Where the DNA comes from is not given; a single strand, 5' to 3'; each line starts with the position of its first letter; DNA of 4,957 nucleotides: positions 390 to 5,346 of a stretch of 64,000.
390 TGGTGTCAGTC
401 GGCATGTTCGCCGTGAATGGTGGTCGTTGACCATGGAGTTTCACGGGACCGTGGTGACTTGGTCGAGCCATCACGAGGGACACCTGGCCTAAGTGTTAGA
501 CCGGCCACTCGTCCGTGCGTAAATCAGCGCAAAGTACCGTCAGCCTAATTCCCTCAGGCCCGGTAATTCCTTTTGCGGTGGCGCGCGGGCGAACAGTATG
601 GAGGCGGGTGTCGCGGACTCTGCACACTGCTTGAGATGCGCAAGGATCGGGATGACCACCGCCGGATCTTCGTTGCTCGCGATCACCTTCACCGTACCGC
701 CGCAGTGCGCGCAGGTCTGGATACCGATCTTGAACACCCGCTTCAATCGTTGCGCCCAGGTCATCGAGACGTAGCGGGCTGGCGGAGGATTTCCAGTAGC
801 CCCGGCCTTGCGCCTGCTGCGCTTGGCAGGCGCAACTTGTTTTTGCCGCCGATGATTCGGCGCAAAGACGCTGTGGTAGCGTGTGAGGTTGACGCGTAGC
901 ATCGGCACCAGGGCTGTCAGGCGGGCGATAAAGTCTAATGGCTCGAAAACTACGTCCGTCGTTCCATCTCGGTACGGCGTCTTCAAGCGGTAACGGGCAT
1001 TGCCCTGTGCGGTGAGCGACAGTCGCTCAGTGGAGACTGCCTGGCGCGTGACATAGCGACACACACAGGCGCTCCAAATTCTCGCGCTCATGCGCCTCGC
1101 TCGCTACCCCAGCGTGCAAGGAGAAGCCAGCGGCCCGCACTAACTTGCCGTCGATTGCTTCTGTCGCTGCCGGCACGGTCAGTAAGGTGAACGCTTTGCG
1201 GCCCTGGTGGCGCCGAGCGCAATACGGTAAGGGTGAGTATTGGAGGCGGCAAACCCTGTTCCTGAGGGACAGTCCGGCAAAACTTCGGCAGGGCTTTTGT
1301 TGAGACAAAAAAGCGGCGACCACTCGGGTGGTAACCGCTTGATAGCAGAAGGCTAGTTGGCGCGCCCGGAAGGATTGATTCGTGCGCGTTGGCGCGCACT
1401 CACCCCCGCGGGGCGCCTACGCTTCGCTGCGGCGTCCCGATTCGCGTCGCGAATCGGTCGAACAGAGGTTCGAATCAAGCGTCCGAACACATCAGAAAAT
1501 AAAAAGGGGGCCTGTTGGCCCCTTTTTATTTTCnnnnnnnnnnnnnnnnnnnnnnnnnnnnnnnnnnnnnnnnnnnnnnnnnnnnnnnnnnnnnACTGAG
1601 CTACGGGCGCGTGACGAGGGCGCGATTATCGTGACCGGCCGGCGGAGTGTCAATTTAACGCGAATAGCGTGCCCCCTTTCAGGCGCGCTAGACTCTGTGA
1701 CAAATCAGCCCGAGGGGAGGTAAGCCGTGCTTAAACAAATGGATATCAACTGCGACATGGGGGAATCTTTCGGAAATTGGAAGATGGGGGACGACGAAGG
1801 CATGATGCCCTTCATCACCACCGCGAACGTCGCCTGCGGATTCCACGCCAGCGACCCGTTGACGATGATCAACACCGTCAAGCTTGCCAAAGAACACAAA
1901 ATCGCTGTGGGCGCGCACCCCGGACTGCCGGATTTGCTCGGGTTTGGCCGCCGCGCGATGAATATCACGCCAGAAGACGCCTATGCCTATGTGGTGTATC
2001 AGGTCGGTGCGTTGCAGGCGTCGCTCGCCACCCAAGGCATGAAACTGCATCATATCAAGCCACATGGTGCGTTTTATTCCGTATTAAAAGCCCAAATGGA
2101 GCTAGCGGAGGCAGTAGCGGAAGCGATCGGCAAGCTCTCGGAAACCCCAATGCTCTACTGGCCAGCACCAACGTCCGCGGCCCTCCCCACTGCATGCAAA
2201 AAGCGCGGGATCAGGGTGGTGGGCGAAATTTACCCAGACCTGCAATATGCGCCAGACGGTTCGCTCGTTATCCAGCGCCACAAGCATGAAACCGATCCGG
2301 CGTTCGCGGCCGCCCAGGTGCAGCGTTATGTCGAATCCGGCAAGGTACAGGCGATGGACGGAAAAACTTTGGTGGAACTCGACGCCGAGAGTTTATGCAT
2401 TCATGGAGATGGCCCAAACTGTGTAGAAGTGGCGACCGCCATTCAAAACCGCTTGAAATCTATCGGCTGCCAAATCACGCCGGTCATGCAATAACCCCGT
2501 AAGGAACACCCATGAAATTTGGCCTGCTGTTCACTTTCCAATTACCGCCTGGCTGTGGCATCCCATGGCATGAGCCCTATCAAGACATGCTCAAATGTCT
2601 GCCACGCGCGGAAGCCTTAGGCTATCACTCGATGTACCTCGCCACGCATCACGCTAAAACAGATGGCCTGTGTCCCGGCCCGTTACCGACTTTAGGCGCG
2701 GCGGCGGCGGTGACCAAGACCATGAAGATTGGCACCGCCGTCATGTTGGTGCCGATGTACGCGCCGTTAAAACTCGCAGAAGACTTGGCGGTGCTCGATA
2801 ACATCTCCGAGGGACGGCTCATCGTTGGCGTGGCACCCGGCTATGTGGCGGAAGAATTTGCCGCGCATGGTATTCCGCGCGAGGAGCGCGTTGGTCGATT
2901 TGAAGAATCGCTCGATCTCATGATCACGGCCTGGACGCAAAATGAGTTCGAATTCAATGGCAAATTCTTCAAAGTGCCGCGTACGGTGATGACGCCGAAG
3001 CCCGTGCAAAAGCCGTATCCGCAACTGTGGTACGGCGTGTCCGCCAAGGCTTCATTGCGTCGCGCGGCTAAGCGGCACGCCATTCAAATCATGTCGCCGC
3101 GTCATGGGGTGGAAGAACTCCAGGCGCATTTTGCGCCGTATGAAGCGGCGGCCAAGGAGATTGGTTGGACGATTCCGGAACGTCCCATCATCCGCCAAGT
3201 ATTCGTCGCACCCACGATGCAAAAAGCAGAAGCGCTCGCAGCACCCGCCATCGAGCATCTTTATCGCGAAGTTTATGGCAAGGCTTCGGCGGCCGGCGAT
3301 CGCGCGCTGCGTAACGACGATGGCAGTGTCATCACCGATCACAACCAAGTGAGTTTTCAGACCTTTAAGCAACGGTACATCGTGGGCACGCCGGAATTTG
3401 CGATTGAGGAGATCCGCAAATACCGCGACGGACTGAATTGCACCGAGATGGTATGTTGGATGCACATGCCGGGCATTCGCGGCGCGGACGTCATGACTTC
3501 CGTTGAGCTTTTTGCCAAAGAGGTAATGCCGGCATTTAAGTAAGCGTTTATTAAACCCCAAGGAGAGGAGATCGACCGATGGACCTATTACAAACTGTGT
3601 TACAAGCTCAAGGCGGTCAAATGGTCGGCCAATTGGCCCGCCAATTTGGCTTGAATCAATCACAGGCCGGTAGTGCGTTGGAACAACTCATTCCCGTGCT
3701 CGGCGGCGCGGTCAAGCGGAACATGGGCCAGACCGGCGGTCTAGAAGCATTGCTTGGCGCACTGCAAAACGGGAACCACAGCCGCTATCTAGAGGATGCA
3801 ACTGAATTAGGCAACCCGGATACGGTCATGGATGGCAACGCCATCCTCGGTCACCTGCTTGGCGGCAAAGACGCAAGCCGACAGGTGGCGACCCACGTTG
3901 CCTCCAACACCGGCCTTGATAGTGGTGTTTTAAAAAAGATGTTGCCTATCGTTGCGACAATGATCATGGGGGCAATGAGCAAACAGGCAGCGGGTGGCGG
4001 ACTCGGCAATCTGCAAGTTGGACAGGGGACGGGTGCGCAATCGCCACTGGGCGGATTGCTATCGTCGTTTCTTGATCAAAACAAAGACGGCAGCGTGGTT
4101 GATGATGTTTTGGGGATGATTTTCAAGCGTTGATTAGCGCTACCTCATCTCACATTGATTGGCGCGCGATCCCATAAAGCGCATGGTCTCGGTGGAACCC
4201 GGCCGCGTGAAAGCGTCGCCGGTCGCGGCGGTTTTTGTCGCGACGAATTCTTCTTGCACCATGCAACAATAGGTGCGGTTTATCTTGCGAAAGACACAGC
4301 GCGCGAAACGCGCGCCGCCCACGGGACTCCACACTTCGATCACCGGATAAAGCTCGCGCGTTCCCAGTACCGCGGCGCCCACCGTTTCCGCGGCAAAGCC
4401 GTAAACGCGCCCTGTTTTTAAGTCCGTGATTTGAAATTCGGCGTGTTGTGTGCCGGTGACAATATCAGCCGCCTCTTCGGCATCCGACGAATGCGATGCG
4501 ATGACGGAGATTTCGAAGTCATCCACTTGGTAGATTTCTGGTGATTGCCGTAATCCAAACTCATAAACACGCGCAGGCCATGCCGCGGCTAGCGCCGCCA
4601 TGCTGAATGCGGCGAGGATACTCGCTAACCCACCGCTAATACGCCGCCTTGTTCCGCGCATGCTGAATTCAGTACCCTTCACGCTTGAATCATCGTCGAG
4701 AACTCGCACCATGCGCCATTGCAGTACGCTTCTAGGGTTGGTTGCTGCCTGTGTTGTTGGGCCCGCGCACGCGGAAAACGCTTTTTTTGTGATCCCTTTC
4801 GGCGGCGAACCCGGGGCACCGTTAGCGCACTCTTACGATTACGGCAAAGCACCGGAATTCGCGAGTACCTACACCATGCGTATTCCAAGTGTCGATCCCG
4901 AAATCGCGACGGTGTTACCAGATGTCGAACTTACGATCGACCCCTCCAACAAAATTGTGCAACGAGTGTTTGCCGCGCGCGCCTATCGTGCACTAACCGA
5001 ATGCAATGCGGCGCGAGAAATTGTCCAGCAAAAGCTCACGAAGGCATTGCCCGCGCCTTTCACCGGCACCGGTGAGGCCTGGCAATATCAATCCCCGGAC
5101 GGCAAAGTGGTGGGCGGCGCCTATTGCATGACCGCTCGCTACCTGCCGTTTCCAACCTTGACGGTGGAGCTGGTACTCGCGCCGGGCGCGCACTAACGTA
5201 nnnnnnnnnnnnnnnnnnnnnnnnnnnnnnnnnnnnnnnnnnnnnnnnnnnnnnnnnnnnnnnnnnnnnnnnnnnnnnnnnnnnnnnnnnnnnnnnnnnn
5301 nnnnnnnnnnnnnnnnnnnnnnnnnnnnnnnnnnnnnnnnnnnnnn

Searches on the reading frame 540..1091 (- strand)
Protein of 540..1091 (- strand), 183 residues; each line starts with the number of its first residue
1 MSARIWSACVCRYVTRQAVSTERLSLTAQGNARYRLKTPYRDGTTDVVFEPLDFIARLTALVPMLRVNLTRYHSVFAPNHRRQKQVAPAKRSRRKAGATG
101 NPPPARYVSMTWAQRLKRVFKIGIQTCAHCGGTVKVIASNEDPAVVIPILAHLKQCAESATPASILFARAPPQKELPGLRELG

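Call 15: search_protein_families(library=pfam, proteins=[window:540-1091:-], max_evalue=0.001)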
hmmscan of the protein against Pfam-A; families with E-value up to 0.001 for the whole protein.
window:540-1091:- (183 aa): 1 family
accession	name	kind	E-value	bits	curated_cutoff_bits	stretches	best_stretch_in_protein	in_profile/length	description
PF04986.18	Y2_Tnp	-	2.2e-13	51.1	20.9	1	10-82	110-181/183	Putative transposase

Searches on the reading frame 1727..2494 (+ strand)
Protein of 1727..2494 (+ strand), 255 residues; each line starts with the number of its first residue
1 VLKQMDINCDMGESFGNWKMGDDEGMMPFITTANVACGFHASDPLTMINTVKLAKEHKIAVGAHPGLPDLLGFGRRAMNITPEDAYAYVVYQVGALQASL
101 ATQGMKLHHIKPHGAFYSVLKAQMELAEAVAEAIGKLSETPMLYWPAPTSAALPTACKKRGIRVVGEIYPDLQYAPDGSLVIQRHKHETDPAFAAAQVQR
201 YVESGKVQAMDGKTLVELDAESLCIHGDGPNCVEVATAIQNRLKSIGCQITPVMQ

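Call 15: search_protein_families(library=pfam, proteins=[window:1727-2494:+], max_evalue=0.001)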
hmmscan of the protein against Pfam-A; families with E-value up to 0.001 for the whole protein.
window:1727-2494:+ (255 aa): 1 family
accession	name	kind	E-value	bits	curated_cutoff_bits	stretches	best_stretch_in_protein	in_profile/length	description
PF03746.21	LamB_YcsF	-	1.2e-86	290.7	22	1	5-243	1-238/239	LamB/YcsF family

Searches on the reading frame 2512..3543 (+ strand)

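Call 15: search_protein_families(library=pfam, proteins=[window:2512-3543:+], max_evalue=0.001)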
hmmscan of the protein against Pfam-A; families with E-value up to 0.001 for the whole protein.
window:2512-3543:+ (343 aa): 1 family
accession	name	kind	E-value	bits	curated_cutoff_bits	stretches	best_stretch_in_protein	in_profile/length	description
PF00296.26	Bac_luciferase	-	9.3e-54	183.3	27.9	1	1-306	1-309/314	Luciferase-like monooxygenase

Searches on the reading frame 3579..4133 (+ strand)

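Call 15: search_protein_families(library=pfam, proteins=[window:3579-4133:+], max_evalue=0.001)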
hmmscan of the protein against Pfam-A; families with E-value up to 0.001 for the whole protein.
window:3579-4133:+ (184 aa): 1 family
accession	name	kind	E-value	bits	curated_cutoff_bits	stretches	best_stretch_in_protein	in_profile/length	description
PF06078.17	DUF937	-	2.3e-28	99.8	25.4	1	7-136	3-135/135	Bacterial protein of unknown function (DUF937)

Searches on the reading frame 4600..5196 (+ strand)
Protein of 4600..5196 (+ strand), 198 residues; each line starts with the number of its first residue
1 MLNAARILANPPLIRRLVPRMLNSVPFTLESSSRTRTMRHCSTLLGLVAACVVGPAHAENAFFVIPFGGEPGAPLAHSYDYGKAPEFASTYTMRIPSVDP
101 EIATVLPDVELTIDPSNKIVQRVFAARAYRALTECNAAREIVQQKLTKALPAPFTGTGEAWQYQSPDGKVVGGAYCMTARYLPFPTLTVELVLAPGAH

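Call 3: search_protein_families(library=pfam, proteins=[window:4600-5196:+])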
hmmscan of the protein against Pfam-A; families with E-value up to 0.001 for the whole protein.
window:4600-5196:+ (198 aa): 0 families

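Call 4: search_protein_families(library=ncbifam, proteins=[window:4600-5196:+])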
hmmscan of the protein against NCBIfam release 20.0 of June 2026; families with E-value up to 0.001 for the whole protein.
window:4600-5196:+ (198 aa): 0 families

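Call 27: search_protein_families(library=ncbifam, proteins=[window:4600-5196:+], max_evalue=0.00001)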
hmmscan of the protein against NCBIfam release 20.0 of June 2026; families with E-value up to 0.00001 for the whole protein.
window:4600-5196:+ (198 aa): 0 families
